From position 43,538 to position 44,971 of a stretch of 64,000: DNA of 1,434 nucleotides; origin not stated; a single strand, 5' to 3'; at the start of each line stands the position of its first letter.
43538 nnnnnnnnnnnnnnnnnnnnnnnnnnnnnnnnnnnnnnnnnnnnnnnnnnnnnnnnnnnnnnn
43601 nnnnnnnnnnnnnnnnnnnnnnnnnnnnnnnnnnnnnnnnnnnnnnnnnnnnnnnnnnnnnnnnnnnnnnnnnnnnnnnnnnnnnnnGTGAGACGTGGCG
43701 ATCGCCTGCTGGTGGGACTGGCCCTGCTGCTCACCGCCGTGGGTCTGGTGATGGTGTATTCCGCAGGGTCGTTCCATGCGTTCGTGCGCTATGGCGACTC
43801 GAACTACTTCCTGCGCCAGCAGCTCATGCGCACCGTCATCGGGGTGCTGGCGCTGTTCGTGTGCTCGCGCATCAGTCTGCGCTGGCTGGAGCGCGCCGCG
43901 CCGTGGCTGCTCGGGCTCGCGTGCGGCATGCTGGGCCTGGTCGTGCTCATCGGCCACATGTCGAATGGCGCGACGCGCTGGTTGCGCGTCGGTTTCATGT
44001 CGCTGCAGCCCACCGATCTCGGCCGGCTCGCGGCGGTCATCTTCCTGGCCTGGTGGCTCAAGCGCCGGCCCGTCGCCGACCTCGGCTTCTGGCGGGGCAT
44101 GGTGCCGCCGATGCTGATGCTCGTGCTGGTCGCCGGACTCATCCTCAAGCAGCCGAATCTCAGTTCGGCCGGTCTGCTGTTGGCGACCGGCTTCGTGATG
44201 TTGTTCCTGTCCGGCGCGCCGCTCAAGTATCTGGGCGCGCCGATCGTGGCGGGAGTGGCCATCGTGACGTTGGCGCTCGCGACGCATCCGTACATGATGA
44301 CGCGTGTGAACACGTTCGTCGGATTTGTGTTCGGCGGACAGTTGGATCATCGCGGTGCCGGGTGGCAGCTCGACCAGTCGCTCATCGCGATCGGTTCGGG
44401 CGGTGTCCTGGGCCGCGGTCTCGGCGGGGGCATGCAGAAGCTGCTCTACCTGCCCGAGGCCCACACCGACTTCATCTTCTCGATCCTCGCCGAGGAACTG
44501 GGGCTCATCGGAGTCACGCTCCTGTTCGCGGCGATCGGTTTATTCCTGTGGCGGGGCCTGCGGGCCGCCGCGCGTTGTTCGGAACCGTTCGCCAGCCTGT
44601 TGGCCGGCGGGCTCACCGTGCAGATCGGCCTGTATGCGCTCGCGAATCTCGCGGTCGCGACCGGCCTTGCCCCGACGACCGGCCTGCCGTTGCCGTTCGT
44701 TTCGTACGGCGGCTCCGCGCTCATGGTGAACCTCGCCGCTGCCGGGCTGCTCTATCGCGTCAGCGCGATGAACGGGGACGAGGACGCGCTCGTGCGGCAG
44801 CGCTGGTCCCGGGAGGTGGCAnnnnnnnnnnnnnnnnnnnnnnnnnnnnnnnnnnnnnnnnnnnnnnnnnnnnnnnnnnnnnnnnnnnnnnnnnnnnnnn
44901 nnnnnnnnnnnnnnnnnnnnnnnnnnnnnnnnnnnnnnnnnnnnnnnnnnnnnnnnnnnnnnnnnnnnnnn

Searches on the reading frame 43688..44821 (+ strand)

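Call 67: search_protein_families(library=pfam, proteins=[window:43688-44821:+], max_evalue=0.00001)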
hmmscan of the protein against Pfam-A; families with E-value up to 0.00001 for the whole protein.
window:43688-44821:+ (378 aa): 1 family
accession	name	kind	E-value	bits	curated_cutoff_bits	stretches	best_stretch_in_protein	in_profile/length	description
PF01098.24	FTSW_RODA_SPOVE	-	6.5e-99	331.7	26.4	1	6-360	2-352/356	Cell cycle protein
